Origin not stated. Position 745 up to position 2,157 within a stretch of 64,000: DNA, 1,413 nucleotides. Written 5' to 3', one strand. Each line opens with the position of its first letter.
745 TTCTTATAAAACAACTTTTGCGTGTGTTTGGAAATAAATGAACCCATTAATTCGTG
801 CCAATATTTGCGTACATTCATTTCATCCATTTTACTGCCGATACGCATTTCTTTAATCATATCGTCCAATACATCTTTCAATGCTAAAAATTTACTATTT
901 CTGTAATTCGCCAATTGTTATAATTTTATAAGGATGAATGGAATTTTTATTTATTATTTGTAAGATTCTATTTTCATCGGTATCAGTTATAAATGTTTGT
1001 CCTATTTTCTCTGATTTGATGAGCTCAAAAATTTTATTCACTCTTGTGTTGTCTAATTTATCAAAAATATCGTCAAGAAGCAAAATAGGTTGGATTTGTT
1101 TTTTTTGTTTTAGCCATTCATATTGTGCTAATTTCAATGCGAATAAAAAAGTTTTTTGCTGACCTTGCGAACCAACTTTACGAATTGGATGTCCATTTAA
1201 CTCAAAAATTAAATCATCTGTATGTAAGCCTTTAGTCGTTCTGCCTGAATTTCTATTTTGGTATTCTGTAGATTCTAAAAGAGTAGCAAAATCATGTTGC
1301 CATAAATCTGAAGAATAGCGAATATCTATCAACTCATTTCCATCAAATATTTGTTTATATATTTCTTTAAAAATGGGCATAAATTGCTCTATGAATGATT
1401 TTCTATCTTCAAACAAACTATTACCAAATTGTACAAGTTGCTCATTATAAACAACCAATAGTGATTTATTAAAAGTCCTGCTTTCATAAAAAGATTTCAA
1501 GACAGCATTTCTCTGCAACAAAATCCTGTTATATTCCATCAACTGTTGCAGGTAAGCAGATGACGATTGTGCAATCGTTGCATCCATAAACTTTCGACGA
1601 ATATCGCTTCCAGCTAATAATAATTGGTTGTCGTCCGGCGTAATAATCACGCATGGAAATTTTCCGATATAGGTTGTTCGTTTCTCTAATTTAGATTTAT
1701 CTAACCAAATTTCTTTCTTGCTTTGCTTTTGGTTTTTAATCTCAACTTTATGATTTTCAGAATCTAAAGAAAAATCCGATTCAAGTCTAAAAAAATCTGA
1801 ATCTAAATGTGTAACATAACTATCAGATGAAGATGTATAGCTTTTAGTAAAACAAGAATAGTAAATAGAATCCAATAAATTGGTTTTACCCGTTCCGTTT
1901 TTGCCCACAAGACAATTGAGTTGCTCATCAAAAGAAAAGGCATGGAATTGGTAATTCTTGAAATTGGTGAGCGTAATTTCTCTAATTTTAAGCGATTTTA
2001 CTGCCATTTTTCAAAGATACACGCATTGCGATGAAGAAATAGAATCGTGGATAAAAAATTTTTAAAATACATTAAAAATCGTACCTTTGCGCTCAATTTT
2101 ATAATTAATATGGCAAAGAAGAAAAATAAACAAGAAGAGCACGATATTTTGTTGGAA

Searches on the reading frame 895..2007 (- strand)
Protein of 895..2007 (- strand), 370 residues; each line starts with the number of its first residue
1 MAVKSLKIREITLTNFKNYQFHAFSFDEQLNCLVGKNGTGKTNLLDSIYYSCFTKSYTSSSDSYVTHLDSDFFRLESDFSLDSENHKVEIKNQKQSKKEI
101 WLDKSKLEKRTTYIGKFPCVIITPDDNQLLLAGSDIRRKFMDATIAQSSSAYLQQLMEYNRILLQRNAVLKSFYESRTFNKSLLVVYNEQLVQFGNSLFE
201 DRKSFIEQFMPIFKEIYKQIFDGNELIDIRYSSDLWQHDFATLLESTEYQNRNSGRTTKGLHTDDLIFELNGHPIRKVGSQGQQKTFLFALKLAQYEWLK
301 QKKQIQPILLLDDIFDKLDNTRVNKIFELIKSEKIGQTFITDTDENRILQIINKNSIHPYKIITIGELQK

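Call 68: find_encoding_contigs(protein=window:895-2007:-, flank=10000, max_places=3)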
Protein window:895-2007:- (370 aa): no gene with exactly this product is on record in the collection.
